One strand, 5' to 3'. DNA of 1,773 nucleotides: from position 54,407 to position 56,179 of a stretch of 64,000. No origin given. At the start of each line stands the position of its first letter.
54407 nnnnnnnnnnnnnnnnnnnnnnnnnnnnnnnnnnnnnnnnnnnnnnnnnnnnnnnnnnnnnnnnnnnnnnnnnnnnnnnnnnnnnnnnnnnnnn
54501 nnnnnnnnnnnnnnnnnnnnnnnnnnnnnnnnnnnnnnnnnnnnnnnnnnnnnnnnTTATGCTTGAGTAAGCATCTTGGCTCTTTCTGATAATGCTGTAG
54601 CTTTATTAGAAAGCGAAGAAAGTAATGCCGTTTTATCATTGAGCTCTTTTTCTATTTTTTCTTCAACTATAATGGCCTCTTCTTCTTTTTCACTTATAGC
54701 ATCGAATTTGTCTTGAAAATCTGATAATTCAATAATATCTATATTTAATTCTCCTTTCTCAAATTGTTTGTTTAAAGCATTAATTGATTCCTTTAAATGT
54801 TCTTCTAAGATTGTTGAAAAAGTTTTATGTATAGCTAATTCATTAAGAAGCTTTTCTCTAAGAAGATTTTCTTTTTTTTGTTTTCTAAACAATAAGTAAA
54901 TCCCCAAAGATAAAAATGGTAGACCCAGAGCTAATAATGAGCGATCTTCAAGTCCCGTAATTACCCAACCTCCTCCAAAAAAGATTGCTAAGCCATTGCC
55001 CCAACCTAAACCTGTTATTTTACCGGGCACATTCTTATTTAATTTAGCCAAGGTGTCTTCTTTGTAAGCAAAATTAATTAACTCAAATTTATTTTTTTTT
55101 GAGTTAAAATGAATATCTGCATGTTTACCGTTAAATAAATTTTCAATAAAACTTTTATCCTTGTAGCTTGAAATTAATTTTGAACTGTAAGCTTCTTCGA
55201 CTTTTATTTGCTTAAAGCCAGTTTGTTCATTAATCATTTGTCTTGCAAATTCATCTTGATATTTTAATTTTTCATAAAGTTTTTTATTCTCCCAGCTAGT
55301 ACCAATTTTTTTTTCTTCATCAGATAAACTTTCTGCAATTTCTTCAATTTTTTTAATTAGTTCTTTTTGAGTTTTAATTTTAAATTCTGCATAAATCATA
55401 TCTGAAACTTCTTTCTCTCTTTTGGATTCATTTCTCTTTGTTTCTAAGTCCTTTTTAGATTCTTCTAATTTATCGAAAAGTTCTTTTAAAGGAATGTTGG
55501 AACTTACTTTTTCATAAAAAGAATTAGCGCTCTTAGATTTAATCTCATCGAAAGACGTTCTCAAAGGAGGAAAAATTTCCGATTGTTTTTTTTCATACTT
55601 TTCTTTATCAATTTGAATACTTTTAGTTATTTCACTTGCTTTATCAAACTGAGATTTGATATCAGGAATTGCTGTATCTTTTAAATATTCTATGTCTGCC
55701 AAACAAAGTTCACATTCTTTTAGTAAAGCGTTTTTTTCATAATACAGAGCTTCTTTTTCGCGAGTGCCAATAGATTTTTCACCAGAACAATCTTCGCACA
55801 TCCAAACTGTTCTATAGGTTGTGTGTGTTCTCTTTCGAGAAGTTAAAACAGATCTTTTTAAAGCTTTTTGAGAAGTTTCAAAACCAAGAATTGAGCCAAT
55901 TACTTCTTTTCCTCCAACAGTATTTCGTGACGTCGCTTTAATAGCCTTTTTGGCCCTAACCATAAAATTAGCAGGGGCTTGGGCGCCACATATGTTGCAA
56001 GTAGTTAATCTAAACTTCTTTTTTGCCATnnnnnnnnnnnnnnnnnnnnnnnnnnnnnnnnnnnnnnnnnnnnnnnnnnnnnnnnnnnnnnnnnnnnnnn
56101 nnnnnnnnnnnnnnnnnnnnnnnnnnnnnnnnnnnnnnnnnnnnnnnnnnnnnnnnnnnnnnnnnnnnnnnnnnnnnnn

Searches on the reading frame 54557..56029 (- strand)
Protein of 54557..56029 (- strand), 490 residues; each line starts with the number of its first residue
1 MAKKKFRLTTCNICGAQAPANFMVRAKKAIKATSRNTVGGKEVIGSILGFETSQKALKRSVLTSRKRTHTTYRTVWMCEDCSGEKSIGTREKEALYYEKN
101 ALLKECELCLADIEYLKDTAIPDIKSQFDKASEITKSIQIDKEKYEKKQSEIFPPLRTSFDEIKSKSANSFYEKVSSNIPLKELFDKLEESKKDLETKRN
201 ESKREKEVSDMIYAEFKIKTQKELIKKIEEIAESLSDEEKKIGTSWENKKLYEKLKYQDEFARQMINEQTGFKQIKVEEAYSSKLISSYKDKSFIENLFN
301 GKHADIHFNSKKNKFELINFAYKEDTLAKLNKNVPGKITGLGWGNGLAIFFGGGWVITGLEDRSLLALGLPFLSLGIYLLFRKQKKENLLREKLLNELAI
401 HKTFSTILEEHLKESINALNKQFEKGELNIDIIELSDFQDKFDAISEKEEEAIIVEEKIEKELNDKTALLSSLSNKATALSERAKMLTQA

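Call 3: search_protein_families(library=pfam, proteins=[window:54557-56029:-], max_evalue=1)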
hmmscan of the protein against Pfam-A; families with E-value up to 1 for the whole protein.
window:54557-56029:- (490 aa): 0 families

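Call 4: search_protein_families(library=padloc, proteins=[window:54557-56029:-], max_evalue=1)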
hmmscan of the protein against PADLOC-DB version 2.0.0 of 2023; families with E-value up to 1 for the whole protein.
window:54557-56029:- (490 aa): 0 families

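Call 5: search_protein_families(library=ncbifam, proteins=[window:54557-56029:-], max_evalue=1)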
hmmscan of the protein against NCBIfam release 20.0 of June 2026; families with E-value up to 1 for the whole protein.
window:54557-56029:- (490 aa): 0 families
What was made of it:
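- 54557..56029 (-): Divergently transcribed conserved partner candidate, 490 aa: 4-Cys Zn-ribbon-like N-terminal domain, long coiled-coil-like region, TM hairpin (~aa 337-383), C-terminal helical region. No Pfam, PADLOC or NCBIfam hit (calls 3-5).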

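Call 8: search_protein_families(library=phrogs, proteins=[window:54557-56029:-], max_evalue=1)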
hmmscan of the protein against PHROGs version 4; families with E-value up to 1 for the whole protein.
window:54557-56029:- (490 aa): 2 families
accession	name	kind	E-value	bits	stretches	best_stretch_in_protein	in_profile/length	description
phrog_11387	-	unknown function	0.34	12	0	4-24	4-24/59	-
phrog_5516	-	unknown function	0.85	10.7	0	60-113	16-71/90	-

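Call 46: find_homologous_proteins(query=window:54557-56029:-, max_evalue=0.001)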
Query window:54557-56029:- (490 aa): 123 proteins with E <= 0.001 among 8000 candidates; the best 120 are listed.
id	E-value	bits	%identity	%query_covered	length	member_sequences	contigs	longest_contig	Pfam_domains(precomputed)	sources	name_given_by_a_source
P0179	0.0e+0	1036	99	100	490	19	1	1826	-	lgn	-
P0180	9.0e-297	1002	96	100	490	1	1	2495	-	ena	-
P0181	4.1e-294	993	95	100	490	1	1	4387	-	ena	-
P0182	3.2e-291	984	94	100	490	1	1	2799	-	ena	-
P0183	3.4e-291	984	94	100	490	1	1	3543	-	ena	-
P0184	2.2e-277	938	90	100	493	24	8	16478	-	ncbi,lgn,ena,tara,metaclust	tara:strand:+ start:4343 stop:5824 length:1482 start_codon:yes stop_codon:yes gene_type:complete|met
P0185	9.1e-264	893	87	100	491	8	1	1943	-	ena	-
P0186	8.6e-253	857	82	100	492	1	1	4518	-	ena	-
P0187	4.3e-245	832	79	100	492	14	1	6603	-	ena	-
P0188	1.8e-241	820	78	100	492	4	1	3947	-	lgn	-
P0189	9.7e-85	303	40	100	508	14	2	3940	-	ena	-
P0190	1.7e-84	303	40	100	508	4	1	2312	-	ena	-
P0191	5.2e-83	298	40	100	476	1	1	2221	-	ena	-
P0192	5.5e-82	294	39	100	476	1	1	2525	-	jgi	jgi:hypothetical protein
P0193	1.1e-81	293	39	100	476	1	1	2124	-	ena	-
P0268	2.8e-77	279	39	100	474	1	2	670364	-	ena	-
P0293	1.1e-68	250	46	67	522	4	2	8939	-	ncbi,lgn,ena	-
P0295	6.9e-67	245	37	99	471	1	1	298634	-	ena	-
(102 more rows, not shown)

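Call 47: find_encoding_contigs(protein=P0268, flank=6000, max_places=2)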
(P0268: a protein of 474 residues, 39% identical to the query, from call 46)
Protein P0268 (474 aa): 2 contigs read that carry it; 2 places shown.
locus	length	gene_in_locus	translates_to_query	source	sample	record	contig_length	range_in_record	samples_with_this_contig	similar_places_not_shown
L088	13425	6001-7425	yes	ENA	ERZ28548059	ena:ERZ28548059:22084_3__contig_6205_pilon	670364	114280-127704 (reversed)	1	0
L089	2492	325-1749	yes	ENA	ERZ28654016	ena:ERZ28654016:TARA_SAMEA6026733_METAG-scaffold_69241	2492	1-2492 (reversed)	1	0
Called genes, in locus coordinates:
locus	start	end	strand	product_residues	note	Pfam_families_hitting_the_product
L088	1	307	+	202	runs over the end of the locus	PF03193:RsgA_GTPase (faint), PF00735:Septin (faint), PF00009:GTP_EFTU (faint), PF00350:Dynamin_N (faint), PF01926:MMR_HSR1, PF02421:FeoB_N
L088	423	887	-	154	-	PF00476:DNA_pol_A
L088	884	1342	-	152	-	PF00476:DNA_pol_A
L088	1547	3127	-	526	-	PF02739:5_3_exonuc_N, PF01367:5_3_exonuc, PF01612:DNA_pol_A_exo1, PF22619:DNA_polI_exo1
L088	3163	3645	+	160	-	PF02600:DsbB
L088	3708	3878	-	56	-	-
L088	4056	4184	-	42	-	-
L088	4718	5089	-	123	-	-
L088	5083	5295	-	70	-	-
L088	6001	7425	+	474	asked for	-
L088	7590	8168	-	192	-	PF03767:Acid_phosphat_B (weak)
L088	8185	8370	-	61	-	-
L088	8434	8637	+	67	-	-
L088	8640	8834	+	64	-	-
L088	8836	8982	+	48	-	-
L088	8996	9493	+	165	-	PF13280:WYL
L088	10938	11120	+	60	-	PF00145:DNA_methylase (weak)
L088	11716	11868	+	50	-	-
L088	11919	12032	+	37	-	-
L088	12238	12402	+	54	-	PF13589:HATPase_c_3 (weak)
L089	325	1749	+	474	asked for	-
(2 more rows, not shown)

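Call 48: find_encoding_contigs(protein=P0295, flank=6000, max_places=2)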
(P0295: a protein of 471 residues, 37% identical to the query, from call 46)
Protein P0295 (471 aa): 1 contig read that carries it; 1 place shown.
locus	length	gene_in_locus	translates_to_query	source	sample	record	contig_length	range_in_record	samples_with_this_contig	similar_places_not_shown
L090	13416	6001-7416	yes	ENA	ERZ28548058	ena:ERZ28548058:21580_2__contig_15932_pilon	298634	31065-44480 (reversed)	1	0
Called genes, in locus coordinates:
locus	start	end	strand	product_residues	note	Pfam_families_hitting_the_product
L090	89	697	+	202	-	PF03193:RsgA_GTPase (faint), PF00735:Septin (faint), PF00009:GTP_EFTU (faint), PF00350:Dynamin_N (faint), PF01926:MMR_HSR1, PF02421:FeoB_N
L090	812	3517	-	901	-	PF02739:5_3_exonuc_N, PF01367:5_3_exonuc, PF01612:DNA_pol_A_exo1, PF22619:DNA_polI_exo1, PF00476:DNA_pol_A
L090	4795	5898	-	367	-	PF07693:KAP_NTPase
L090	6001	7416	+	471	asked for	-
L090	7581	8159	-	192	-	PF03767:Acid_phosphat_B (weak)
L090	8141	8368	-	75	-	-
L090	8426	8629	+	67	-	-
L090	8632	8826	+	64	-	-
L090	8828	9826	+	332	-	PF13280:WYL, PF25583:WCX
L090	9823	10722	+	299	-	PF02646:RmuC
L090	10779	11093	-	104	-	-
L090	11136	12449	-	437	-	PF02689:Herpes_Helicase (faint), PF05970:PIF1, PF13245:AAA_19, PF13604:AAA_30, PF01443:Viral_helicase1 (faint)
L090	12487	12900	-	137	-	-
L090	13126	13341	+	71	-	-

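Call 49: find_encoding_contigs(protein=P0293, flank=6000, max_places=2)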
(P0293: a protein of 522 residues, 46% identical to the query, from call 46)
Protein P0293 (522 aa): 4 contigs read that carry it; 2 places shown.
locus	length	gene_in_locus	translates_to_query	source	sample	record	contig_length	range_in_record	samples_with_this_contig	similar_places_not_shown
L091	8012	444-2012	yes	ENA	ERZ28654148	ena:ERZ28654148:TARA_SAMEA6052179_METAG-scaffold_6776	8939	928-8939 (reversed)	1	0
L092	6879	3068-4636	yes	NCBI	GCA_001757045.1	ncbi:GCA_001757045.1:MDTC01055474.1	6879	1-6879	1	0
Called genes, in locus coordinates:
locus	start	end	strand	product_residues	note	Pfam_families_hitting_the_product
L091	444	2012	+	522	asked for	-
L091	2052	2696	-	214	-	-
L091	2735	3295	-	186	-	-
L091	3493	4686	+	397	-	PF01266:DAO, PF01593:Amino_oxidase, PF07992:Pyr_redox_2 (faint), PF13450:NAD_binding_8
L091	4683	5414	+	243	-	PF07103:DUF1365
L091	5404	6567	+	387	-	PF02353:CMAS, PF13489:Methyltransf_23, PF08241:Methyltransf_11, PF08242:Methyltransf_12, PF13649:Methyltransf_25, PF13847:Methyltransf_31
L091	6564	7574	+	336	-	PF02353:CMAS, PF03848:TehB, PF13489:Methyltransf_23, PF05175:MTS, PF13649:Methyltransf_25, PF13847:Methyltransf_31, PF08241:Methyltransf_11, PF08242:Methyltransf_12, +1 more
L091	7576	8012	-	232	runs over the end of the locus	PF00378:ECH_1, PF16113:ECH_2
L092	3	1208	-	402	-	?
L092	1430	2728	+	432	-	PF00860:Xan_ur_permease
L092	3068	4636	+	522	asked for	-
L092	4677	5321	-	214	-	-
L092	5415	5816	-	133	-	-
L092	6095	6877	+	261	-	?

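Call 50: find_encoding_contigs(protein=P0184, flank=8000, max_places=2)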
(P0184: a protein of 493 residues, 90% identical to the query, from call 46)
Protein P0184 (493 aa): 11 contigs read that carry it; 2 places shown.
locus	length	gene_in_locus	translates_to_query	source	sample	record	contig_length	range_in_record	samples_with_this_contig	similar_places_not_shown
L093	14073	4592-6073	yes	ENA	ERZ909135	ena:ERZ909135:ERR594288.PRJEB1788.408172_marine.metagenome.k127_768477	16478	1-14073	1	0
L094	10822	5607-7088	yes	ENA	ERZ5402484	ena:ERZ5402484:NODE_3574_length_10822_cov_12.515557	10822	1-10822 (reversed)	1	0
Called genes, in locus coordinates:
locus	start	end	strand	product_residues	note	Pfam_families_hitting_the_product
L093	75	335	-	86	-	-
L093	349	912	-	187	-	PF00881:Nitroreductase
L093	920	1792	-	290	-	PF06966:DUF1295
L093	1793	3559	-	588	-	PF00939:Na_sulph_symp, PF03600:CitMHS, PF02080:TrkA_C (weak), PF00939:Na_sulph_symp, PF03600:CitMHS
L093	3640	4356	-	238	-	PF00520:Ion_trans, PF08016:PKD_channel (faint)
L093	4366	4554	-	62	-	-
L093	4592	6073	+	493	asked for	-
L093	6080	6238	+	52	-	-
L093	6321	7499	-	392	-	PF00108:Thiolase_N, PF00109:ketoacyl-synt (faint), PF02803:Thiolase_C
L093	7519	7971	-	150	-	-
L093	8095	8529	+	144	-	PF00127:Copper-bind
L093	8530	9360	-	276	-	PF02668:TauD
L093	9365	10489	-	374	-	PF02515:CoA_transf_3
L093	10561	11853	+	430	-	PF00753:Lactamase_B, PF14863:Alkyl_sulf_dimr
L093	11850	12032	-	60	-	PF03966:Trm112p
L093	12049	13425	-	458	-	PF00749:tRNA-synt_1c, PF19269:Anticodon_2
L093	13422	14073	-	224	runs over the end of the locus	PF00929:RNase_T, PF01612:DNA_pol_A_exo1 (faint), PF16473:Rv2179c-like (faint)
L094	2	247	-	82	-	?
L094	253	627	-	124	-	PF20337:DUF6632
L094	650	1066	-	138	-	-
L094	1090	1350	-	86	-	-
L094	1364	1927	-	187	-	PF00881:Nitroreductase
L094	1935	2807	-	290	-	PF06966:DUF1295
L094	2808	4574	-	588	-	PF00939:Na_sulph_symp, PF03600:CitMHS, PF02080:TrkA_C (weak), PF00939:Na_sulph_symp, PF03600:CitMHS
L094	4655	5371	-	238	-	PF00520:Ion_trans, PF08016:PKD_channel (faint)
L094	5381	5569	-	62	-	-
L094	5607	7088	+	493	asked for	-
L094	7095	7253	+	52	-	-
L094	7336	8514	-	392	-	PF00108:Thiolase_N, PF00109:ketoacyl-synt (faint), PF02803:Thiolase_C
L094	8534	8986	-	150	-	-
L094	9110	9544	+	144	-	PF00127:Copper-bind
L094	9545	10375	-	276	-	PF02668:TauD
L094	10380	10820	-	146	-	?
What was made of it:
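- The permease stays in place when KAP is lost (call 50).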

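Call 80: find_homologous_proteins(query=L093:3640-4356:-, max_evalue=0.00001)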
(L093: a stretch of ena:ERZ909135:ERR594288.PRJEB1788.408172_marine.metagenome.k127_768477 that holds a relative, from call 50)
Query L093:3640-4356:- (238 aa): 652 proteins with E <= 0.00001 among 1791 candidates; the best 120 are listed.
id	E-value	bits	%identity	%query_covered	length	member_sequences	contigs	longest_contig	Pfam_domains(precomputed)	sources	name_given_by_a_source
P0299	3.7e-142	490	100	100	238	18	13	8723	PF08016.19,PF00520.38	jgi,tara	jgi:voltage-gated sodium channel|tara:strand:- start:3391 stop:4107 length:717 start_codon:yes stop_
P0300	3.3e-120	418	86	100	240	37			PF08016.19,PF00520.38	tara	tara:strand:+ start:2420 stop:3142 length:723 start_codon:yes stop_codon:yes gene_type:complete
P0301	1.9e-105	370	75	97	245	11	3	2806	PF08016.19,PF00520.38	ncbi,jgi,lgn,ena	-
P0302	1.4e-104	367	74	99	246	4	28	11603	PF08016.19,PF00520.38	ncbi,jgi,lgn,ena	-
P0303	2.3e-103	363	74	99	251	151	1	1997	PF08016.19,PF00520.38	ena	-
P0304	3.3e-100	352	72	97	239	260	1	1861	PF08016.19,PF00520.38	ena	-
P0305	8.5e-99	348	69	99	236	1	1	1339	PF00520.38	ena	-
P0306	5.5e-98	345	70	97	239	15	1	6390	PF08016.19,PF00520.38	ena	-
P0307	1.2e-93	331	67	98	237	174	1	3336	PF08016.19,PF00520.38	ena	-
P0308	9.6e-93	328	67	96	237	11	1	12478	PF08016.19,PF00520.38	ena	-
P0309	5.4e-91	322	67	96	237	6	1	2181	PF08016.19,PF00520.38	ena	-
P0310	1.1e-79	285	100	61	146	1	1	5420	PF00520.38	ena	-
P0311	1.9e-78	281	57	100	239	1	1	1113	PF08016.19,PF00520.38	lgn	-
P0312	1.0e-77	279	58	97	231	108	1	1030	PF08016.19,PF00520.38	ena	-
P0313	7.4e-77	276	61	94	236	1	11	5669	PF00520.38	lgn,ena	-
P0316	3.4e-76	274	57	96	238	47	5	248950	PF08016.19,PF00520.38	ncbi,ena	-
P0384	1.8e-60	222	52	93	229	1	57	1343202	PF08016.19,PF00520.38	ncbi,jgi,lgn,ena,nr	ncbi:Ion transport protein [alpha proteobacterium HIMB5]|jgi:voltage-gated sodium channel|nr:Ion tra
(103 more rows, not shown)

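Call 81: find_encoding_contigs(protein=P0302, flank=5000, max_places=3)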
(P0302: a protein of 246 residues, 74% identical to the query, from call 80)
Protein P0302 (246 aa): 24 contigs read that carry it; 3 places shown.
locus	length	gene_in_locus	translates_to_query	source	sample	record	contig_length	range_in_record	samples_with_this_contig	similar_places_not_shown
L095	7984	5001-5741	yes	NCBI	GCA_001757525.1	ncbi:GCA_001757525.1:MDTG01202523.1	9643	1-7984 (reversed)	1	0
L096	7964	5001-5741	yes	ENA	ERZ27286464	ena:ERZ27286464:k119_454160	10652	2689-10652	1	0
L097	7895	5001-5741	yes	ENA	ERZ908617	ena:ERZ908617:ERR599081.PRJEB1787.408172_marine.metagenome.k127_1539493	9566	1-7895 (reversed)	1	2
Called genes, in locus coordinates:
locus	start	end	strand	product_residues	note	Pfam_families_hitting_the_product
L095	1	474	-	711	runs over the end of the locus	?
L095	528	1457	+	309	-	PF00478:IMPDH, PF03060:NMO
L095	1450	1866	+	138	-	PF03819:MazG (weak)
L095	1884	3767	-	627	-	PF22614:Slo-like_RCK (faint), PF02254:TrkA_N (faint), PF06241:Castor_Poll_mid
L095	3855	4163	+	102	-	-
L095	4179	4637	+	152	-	-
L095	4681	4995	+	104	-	-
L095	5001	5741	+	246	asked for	PF00520:Ion_trans, PF08016:PKD_channel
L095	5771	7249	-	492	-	PF11074:DUF2779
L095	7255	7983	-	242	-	?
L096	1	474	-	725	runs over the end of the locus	PF00580:UvrD-helicase, PF13245:AAA_19, PF13604:AAA_30 (faint), PF13361:UvrD_C, PF13538:UvrD_C_2 (weak), PF21196:PcrA_UvrD_tudor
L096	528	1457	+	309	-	PF00478:IMPDH, PF03060:NMO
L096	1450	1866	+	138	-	PF03819:MazG (weak)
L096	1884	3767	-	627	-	PF22614:Slo-like_RCK (faint), PF02254:TrkA_N (faint), PF06241:Castor_Poll_mid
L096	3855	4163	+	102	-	-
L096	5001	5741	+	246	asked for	PF00520:Ion_trans, PF08016:PKD_channel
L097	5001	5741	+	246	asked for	PF00520:Ion_trans, PF08016:PKD_channel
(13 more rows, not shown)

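Call 82: find_encoding_contigs(protein=P0316, flank=5000, max_places=2)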
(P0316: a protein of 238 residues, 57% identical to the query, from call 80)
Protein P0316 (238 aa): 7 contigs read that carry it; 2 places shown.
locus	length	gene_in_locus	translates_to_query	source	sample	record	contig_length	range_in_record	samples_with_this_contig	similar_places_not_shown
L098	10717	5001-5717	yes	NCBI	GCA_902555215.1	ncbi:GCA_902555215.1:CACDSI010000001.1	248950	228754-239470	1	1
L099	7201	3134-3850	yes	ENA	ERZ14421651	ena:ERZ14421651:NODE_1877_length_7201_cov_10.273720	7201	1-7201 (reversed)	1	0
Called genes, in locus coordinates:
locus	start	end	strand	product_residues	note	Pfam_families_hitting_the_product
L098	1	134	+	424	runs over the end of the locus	PF01546:Peptidase_M20, PF07687:M20_dimer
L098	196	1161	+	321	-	PF03060:NMO, PF01070:FMN_dh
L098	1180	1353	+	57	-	-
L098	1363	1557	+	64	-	-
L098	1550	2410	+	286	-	PF01488:Shikimate_DH (weak), PF02826:2-Hacid_dh_C (weak), PF03446:NAD_binding_2, PF03807:F420_oxidored, PF02153:PDH_N (weak), PF14833:NAD_binding_11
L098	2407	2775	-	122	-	-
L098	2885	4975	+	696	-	PF07693:KAP_NTPase, PF24883:NPHP3_N (faint), PF01637:ATPase_2 (faint), PF13191:AAA_16 (weak), PF13401:AAA_22 (faint)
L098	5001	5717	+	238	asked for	PF00520:Ion_trans, PF08016:PKD_channel (weak)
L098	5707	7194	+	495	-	PF01930:Cas_Cas4 (weak), PF11074:DUF2779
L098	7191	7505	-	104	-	-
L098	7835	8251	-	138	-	PF03819:MazG (weak)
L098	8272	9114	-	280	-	PF01418:HTH_6, PF13580:SIS_2 (faint), PF01380:SIS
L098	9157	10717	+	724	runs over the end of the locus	PF00580:UvrD-helicase, PF13245:AAA_19, PF13604:AAA_30 (faint), PF13361:UvrD_C, PF13538:UvrD_C_2 (weak), PF21196:PcrA_UvrD_tudor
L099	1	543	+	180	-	?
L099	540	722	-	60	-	-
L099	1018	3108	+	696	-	PF07693:KAP_NTPase, PF24883:NPHP3_N (faint), PF01637:ATPase_2 (faint), PF13191:AAA_16 (weak), PF13401:AAA_22 (faint)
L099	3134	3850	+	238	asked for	PF00520:Ion_trans, PF08016:PKD_channel (weak)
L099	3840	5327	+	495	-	PF01930:Cas_Cas4 (weak), PF11074:DUF2779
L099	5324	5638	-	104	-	-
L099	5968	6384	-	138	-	PF03819:MazG (weak)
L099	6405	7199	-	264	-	?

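Call 83: find_encoding_contigs(protein=P0384, flank=5000, max_places=2)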
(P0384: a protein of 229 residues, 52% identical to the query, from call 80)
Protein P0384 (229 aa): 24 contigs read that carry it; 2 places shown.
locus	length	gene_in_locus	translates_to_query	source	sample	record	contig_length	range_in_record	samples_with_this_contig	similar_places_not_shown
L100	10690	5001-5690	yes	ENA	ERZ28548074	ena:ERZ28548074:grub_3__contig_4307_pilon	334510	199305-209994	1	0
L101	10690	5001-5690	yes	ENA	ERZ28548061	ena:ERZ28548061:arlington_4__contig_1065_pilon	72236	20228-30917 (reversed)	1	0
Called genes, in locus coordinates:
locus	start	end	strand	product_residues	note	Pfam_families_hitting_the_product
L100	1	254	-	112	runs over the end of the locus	PF06146:PsiE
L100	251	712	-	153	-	-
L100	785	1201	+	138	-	PF20393:Pro_CA_2, PF00484:Pro_CA (weak)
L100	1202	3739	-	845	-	PF12704:MacB_PCD, PF02687:FtsX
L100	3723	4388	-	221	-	PF02463:SMC_N, PF00005:ABC_tran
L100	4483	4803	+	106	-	PF00657:Lipase_GDSL (weak), PF13472:Lipase_GDSL_2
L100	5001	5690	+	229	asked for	PF00520:Ion_trans, PF08016:PKD_channel (weak)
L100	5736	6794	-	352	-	PF02574:S-methyl_trans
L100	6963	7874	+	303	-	PF00294:PfkB, PF08543:Phos_pyr_kin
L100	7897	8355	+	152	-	-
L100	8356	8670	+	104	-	PF03091:CutA1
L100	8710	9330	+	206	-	PF02586:SRAP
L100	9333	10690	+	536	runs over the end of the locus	PF03092:BT1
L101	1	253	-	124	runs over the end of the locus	PF06146:PsiE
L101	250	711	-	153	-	-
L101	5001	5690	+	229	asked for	PF00520:Ion_trans, PF08016:PKD_channel (weak)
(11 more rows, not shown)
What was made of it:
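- The recurrent channel is a common marine NaChBac-type gene that stands alone in SAR11 (calls 80, 83).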
